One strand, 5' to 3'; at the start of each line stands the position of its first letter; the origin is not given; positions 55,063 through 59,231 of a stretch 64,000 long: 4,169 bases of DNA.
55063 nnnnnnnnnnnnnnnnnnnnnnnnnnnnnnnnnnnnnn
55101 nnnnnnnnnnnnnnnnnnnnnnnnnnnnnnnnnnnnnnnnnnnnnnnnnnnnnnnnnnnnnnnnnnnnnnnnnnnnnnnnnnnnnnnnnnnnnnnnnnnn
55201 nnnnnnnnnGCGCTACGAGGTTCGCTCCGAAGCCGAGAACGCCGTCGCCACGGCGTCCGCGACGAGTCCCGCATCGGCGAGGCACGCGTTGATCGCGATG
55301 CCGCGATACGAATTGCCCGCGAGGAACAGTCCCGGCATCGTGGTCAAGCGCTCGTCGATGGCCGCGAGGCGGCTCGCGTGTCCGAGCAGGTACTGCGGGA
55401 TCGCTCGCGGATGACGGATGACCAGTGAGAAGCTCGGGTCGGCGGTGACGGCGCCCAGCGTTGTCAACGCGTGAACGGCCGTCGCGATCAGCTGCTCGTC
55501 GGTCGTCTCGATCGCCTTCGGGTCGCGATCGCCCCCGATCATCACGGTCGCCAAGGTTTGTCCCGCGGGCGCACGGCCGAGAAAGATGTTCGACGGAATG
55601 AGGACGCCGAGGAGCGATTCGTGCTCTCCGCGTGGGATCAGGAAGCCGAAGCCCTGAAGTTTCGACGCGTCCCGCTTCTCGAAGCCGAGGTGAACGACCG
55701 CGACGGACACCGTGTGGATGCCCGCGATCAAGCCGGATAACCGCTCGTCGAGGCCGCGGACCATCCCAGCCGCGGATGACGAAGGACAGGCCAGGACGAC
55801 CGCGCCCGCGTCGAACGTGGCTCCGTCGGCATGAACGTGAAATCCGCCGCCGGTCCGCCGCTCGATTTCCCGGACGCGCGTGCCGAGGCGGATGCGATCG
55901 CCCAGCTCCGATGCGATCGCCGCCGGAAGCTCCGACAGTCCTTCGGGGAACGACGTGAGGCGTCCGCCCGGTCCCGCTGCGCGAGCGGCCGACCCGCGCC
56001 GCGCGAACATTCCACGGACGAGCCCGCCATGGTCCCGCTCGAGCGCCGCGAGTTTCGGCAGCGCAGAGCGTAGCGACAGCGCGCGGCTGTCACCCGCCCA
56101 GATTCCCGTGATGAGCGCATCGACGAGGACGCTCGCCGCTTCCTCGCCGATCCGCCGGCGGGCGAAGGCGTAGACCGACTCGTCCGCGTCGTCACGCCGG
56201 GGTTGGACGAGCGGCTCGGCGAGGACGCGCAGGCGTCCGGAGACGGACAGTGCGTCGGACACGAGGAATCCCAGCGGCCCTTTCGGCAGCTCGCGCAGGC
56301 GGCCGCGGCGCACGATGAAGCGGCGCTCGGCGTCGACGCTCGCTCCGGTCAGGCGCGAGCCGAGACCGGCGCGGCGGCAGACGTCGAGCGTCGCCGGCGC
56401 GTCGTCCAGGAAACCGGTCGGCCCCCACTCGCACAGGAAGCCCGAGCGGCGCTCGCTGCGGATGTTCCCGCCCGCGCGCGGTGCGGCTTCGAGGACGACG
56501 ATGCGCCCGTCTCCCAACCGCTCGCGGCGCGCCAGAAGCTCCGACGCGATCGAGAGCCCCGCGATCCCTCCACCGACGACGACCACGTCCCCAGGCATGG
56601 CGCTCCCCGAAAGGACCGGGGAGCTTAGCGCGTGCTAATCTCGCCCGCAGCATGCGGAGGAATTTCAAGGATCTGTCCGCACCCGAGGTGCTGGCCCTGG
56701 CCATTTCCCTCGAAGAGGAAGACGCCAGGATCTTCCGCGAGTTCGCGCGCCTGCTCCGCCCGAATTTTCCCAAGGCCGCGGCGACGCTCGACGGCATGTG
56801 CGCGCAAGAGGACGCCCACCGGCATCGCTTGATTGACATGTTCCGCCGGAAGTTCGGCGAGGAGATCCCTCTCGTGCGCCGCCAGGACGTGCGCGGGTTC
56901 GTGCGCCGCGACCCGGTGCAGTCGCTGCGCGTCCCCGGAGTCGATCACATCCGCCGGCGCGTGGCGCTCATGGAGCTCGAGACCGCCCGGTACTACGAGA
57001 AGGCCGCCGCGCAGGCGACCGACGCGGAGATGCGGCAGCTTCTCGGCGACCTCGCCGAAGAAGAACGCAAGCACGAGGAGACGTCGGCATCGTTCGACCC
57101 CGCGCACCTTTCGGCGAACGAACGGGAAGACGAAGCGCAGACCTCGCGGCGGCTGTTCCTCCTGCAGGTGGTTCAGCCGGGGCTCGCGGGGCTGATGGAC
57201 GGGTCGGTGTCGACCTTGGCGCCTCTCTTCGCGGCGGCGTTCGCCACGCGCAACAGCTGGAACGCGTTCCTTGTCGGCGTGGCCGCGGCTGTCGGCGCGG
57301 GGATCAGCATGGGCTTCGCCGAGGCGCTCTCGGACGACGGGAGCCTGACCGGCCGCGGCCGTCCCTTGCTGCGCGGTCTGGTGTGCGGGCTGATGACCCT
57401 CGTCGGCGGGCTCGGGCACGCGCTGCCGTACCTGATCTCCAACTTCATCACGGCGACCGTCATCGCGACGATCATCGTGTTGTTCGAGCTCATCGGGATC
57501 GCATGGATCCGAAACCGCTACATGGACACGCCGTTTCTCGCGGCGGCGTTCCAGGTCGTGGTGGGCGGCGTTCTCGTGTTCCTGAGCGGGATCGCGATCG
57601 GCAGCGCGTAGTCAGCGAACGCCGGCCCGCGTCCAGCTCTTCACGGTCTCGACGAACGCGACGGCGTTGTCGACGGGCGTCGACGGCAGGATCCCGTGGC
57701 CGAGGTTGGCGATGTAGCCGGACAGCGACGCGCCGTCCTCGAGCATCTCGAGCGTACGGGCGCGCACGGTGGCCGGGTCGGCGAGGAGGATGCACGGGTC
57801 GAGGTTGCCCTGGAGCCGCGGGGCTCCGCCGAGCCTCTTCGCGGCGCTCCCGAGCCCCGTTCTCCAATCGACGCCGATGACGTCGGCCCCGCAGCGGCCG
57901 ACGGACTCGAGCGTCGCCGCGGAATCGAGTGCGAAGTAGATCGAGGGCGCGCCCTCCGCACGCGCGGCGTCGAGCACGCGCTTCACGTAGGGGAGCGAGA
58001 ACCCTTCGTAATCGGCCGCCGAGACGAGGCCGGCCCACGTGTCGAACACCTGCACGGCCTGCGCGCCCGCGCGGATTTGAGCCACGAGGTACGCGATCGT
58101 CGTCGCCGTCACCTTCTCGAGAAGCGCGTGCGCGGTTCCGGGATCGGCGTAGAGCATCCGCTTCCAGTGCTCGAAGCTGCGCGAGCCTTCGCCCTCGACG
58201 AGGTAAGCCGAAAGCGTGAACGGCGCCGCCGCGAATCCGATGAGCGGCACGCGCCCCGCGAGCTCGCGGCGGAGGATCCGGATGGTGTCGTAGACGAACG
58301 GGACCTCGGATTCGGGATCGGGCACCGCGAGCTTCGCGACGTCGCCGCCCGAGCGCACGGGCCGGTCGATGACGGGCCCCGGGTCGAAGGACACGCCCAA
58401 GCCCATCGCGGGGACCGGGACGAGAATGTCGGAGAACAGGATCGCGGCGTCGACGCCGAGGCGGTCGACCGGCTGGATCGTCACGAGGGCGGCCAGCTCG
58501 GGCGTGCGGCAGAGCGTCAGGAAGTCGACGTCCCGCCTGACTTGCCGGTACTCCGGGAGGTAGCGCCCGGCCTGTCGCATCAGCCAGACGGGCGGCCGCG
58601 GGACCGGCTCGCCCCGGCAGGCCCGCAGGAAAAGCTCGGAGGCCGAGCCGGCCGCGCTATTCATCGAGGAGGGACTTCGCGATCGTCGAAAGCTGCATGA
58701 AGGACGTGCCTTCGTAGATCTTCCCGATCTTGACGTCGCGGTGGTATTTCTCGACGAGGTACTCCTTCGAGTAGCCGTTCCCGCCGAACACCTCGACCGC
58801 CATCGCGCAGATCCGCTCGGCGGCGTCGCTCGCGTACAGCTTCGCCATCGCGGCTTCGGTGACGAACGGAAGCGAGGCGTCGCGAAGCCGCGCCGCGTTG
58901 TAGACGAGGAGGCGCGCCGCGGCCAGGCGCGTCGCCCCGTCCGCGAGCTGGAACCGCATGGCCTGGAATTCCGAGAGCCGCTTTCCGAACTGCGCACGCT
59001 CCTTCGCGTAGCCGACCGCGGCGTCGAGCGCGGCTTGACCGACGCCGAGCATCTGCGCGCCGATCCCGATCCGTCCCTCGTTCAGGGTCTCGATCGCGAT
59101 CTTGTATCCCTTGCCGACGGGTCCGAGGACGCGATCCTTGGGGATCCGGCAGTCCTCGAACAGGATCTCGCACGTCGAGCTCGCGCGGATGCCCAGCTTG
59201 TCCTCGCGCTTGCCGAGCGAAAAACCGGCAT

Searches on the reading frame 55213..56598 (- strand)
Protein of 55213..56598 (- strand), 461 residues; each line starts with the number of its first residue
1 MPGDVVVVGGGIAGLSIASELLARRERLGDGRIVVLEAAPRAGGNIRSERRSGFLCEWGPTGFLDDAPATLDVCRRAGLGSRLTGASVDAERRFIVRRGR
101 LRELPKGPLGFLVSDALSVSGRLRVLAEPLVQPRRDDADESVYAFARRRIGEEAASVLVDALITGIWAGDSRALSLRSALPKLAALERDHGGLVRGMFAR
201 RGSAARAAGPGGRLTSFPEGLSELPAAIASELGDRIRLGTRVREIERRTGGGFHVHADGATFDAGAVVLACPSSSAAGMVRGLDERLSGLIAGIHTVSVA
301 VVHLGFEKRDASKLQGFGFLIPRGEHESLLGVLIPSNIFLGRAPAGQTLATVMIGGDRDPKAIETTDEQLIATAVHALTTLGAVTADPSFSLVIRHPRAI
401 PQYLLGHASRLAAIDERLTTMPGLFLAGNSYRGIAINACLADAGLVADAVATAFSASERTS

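Call 9: search_protein_families(library=pfam, proteins=[window:55213-56598:-], max_evalue=0.01)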
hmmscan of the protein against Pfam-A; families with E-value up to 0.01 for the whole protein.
window:55213-56598:- (461 aa): 8 families
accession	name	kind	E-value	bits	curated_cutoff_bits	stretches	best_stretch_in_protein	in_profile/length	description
PF01593.30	Amino_oxidase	-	6.8e-55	187.6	19.8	1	12-450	1-442/443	Flavin containing amine oxidoreductase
PF13450.12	NAD_binding_8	-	3.7e-13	50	21.9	1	7-76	1-67/68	NAD(P)-binding Rossmann-like domain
PF01266.30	DAO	-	4.8e-13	49.8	27.9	2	4-76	1-66/353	FAD dependent oxidoreductase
PF13454.12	NAD_binding_9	-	1.2e-06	29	21.8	1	6-49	1-44/155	FAD-NAD(P)-binding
PF07992.20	Pyr_redox_2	-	0.0002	21.3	26.1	0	4-37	2-30/291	Pyridine nucleotide-disulphide oxidoreductase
PF03486.20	HI0933_like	-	0.0014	18.6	50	0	4-44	2-37/244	HI0933-like protein Rossmann domain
PF05834.18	Lycopene_cycl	-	0.0025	17.4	23.4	1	4-41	1-35/380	Lycopene cyclase protein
PF00890.30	FAD_binding_2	-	0.0046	16.6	20.4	1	4-46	1-38/414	FAD binding domain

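Call 32: find_encoding_contigs(protein=window:55213-56598:-, flank=10000, max_places=10)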
Protein window:55213-56598:- (461 aa): 3 contigs read that carry it; 3 places shown.
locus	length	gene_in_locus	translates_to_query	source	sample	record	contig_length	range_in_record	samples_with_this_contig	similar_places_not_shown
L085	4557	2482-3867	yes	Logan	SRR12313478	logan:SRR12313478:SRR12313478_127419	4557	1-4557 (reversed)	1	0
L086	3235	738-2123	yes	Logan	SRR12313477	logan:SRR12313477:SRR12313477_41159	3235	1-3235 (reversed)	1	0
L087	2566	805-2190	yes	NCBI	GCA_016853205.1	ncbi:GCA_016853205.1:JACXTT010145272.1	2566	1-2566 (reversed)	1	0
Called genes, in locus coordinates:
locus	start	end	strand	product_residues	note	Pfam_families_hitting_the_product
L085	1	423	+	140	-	?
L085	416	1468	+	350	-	PF01208:URO-D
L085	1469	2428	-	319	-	PF02915:Rubrerythrin, PF01988:VIT1 (faint)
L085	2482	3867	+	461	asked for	PF01266:DAO (weak), PF01593:Amino_oxidase, PF13450:NAD_binding_8, PF13454:NAD_binding_9 (faint)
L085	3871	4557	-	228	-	?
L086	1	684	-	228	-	?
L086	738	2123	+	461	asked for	PF01266:DAO (weak), PF01593:Amino_oxidase, PF13450:NAD_binding_8, PF13454:NAD_binding_9 (faint)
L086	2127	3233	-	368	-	?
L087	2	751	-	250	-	?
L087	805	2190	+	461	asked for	PF01266:DAO (weak), PF01593:Amino_oxidase, PF13450:NAD_binding_8, PF13454:NAD_binding_9 (faint)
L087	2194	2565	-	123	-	?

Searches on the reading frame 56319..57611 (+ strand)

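Call 26: search_protein_families(library=pfam, proteins=[window:56319-57611:+], max_evalue=0.0001)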
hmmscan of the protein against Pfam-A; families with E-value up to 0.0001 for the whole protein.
window:56319-57611:+ (430 aa): 2 families
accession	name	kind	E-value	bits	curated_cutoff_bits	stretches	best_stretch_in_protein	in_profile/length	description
PF02915.23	Rubrerythrin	-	5.4e-21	75.8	22.8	1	123-255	1-132/137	Rubrerythrin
PF01988.24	VIT1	-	1.1e-05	25.9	28.1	0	347-428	131-213/214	VIT family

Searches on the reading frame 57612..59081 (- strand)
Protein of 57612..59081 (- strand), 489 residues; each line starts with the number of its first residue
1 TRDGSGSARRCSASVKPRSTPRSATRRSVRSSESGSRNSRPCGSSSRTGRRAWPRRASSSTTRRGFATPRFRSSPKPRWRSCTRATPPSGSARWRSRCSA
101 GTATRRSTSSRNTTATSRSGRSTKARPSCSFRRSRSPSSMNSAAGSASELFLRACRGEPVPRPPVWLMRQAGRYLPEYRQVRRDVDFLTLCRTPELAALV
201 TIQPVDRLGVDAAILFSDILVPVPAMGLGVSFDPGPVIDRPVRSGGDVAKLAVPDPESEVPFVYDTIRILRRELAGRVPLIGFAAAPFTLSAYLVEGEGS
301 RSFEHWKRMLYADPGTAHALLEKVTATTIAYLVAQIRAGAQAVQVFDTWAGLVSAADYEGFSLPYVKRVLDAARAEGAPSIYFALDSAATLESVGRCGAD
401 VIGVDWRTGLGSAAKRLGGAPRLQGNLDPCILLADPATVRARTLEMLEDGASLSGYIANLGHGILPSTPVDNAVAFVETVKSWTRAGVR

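Call 26: search_protein_families(library=pfam, proteins=[window:57612-59081:-], max_evalue=0.0001)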
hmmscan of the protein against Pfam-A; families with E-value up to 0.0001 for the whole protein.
window:57612-59081:- (489 aa): 1 family
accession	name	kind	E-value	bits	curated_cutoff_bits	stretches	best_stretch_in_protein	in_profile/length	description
PF01208.23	URO-D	-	5.2e-130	433.9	23.9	1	148-483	3-346/346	Uroporphyrinogen decarboxylase (URO-D)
